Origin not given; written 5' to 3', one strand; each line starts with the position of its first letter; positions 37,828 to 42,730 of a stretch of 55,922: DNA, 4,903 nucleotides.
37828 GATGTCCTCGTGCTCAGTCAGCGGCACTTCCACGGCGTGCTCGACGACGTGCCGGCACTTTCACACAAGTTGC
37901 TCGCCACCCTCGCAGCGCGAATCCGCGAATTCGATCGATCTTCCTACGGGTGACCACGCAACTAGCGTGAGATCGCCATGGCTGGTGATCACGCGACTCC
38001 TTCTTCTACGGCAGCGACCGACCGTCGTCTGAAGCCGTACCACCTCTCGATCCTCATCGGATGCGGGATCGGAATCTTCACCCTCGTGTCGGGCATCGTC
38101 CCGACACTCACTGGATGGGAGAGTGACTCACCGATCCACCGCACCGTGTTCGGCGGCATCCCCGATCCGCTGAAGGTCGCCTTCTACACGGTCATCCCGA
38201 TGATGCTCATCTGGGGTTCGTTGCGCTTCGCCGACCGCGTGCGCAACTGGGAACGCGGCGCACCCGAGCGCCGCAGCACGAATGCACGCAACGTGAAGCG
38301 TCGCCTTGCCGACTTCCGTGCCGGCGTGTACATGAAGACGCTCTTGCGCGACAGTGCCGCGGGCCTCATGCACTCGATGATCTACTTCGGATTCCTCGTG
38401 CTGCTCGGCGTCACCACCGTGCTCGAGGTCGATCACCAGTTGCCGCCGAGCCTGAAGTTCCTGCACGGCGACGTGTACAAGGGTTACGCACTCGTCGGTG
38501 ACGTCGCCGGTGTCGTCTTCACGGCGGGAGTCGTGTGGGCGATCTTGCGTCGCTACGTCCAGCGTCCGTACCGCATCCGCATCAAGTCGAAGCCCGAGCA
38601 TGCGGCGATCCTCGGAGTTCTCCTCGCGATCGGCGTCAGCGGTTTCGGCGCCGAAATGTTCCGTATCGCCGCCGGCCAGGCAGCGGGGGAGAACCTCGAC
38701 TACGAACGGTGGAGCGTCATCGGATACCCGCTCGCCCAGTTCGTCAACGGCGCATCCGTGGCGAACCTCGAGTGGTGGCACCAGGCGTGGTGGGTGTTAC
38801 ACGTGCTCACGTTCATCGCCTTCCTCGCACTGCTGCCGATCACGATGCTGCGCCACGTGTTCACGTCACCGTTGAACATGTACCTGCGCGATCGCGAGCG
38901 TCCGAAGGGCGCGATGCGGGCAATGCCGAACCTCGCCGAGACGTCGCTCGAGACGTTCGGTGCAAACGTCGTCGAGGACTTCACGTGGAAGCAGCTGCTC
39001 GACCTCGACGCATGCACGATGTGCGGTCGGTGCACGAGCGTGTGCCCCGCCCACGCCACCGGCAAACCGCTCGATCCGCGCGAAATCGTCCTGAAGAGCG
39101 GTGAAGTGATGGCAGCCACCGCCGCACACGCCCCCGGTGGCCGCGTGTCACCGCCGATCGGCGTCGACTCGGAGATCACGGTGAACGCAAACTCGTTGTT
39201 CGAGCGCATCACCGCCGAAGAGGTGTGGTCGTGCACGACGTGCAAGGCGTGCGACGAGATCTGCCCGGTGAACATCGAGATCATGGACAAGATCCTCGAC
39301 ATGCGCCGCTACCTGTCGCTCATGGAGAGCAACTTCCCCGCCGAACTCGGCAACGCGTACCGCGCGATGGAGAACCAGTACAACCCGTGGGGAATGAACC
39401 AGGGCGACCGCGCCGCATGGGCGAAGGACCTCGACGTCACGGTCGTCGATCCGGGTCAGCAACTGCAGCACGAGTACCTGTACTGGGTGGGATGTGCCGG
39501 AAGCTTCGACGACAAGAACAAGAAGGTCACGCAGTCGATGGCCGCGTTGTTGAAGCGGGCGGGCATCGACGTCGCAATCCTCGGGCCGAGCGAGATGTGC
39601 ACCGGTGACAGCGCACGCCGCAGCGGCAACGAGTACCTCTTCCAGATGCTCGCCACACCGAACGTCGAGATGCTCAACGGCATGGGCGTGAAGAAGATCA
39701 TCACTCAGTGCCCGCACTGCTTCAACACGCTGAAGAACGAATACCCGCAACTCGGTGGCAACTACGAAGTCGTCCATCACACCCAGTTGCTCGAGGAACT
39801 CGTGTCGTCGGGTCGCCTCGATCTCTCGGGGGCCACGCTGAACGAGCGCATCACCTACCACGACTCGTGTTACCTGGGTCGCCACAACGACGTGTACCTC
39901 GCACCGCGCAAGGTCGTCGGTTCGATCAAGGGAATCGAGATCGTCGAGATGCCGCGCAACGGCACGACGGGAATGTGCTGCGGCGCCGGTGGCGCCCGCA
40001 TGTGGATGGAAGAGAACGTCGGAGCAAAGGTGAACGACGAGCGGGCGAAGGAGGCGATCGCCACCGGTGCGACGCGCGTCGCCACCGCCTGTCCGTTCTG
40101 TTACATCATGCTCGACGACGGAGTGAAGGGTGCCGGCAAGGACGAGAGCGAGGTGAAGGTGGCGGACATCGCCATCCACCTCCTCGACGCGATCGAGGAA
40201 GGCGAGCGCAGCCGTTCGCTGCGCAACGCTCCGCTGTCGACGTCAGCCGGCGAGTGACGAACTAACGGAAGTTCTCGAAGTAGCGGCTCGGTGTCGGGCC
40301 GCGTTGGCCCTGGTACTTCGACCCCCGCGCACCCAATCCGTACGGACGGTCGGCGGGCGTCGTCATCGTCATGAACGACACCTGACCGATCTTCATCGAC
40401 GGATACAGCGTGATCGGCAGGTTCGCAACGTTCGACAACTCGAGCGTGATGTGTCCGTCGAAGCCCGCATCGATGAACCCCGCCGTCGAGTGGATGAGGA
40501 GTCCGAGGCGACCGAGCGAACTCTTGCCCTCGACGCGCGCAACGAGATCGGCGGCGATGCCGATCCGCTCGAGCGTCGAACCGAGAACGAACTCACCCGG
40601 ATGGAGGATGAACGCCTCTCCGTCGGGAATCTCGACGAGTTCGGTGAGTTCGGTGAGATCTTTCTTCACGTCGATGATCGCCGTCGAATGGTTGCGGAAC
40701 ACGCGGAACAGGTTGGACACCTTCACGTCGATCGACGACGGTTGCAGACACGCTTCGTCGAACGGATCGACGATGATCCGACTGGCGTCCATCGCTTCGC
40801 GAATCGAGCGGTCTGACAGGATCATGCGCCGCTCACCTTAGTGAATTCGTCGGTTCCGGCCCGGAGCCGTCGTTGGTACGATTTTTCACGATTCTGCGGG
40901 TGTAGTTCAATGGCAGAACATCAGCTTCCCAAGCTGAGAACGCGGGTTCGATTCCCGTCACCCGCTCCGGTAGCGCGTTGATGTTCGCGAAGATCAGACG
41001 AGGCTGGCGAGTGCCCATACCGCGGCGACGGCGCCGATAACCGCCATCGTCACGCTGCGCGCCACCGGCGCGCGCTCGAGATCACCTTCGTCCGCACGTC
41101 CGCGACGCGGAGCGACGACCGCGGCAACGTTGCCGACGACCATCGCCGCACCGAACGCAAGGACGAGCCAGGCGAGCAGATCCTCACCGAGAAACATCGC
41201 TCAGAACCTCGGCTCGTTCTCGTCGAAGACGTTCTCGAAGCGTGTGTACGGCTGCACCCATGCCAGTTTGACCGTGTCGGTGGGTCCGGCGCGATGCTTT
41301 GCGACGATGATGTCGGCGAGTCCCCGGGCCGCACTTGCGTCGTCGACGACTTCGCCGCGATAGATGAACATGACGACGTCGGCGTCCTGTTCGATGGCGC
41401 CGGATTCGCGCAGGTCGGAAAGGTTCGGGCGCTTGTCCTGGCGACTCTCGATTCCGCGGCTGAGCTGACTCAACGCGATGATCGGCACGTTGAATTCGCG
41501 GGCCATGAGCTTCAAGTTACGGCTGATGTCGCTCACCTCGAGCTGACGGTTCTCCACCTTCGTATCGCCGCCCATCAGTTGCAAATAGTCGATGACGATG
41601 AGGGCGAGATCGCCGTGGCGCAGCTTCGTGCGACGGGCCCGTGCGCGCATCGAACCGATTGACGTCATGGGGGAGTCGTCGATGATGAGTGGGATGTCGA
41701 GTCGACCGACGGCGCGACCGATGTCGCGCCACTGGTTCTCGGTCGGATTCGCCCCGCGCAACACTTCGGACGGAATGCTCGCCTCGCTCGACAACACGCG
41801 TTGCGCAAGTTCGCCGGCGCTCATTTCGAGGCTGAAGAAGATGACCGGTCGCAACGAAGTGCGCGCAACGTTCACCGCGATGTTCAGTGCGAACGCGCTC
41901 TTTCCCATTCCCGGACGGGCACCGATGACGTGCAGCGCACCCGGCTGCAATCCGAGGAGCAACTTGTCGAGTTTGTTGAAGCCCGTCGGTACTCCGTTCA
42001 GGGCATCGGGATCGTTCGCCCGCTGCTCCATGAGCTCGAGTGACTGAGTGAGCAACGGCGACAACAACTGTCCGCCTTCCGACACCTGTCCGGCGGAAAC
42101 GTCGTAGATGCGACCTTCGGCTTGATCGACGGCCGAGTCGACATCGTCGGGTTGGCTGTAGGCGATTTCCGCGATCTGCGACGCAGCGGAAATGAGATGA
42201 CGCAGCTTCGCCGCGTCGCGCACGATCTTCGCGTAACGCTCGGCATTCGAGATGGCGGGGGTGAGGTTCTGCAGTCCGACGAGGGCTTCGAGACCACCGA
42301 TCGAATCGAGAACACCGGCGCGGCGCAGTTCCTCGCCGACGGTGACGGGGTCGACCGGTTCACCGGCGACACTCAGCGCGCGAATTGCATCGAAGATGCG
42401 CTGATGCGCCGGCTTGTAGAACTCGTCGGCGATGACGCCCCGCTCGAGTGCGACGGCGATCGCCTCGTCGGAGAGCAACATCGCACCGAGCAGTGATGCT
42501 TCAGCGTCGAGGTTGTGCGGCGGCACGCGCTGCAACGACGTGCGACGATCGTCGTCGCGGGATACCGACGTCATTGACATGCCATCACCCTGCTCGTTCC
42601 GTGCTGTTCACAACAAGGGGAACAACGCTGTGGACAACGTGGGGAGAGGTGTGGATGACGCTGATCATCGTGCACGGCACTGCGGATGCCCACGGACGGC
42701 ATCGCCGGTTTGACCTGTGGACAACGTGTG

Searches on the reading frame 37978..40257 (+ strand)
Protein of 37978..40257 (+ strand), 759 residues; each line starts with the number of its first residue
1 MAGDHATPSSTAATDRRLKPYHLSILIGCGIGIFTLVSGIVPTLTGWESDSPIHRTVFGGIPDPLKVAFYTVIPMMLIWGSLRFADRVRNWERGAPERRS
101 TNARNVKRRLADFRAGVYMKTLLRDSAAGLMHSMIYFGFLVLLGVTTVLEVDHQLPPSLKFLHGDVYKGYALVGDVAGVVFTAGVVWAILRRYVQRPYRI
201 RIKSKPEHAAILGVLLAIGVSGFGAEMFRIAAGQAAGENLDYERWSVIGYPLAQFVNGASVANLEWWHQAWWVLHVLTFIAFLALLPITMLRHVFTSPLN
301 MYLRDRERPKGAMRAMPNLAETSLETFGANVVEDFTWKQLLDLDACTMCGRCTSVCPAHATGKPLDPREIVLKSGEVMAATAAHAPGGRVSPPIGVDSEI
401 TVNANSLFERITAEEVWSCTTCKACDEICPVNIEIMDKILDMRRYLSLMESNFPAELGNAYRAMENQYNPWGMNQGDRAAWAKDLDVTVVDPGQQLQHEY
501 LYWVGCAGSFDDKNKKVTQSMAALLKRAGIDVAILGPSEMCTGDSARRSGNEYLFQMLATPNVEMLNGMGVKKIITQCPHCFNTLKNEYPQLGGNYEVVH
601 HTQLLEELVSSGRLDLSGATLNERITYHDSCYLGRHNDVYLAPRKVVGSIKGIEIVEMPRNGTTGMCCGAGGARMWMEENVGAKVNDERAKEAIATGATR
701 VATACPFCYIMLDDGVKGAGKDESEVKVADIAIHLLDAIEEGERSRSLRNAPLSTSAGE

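Call 35: search_protein_families(library=pfam, proteins=[window:37978-40257:+], max_evalue=0.001)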
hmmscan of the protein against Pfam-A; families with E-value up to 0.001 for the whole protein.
window:37978-40257:+ (759 aa): 13 families
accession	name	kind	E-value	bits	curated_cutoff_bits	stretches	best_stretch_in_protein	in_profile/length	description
PF02754.22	CCG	-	3.6e-37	126.8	20.6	2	625-713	1-85/85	Cysteine-rich domain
PF13183.11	Fer4_8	-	4.9e-11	43.4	27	1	343-433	2-68/68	4Fe-4S dicluster domain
PF13187.11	Fer4_9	-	3.6e-08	33.8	27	1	345-432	1-50/52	4Fe-4S dicluster domain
PF13237.11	Fer4_10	-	5.8e-08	33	25.5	1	341-430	4-53/53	4Fe-4S dicluster domain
PF02665.19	Nitrate_red_gam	-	2.3e-07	31.1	22.9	1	171-304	88-209/217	Nitrate reductase gamma subunit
PF12838.12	Fer4_7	-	3.2e-07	31.2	27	0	341-360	33-52/52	4Fe-4S dicluster domain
PF13534.11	Fer4_17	-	4e-07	30.9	22.2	0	302-359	15-59/61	4Fe-4S dicluster domain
PF12797.12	Fer4_2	-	1.4e-06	28.3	24.5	1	337-358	1-22/22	4Fe-4S binding domain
PF13484.11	Fer4_16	-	9.1e-06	26.8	30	1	346-432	2-66/66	4Fe-4S double cluster binding domain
PF00037.32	Fer4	-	9.7e-05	22.5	21.1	1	342-360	4-22/24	4Fe-4S binding domain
PF14697.11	Fer4_21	-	0.00017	22.1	35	0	343-358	38-53/59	4Fe-4S dicluster domain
PF13746.11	Fer4_18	-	0.00022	21.8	27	0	409-437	51-79/114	4Fe-4S dicluster domain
PF12837.12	Fer4_6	-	0.0007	19.9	25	1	342-360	5-23/24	4Fe-4S binding domain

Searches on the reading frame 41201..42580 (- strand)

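Call 35: search_protein_families(library=pfam, proteins=[window:41201-42580:-], max_evalue=0.001)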
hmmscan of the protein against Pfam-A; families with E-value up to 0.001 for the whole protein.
window:41201-42580:- (459 aa): 4 families
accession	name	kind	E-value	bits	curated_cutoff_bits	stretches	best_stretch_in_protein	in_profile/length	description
PF03796.21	DnaB_C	-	2.2e-97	325.9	27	1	196-450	1-255/255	DnaB-like helicase C terminal domain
PF00772.26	DnaB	-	8.2e-28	96.9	23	1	20-122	2-103/103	DnaB-like helicase N terminal domain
PF13481.12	AAA_25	-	1.1e-13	51.7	27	1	197-372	15-189/195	AAA domain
PF06745.19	ATPase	-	0.0003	20.7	26.6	1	197-264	1-69/231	KaiC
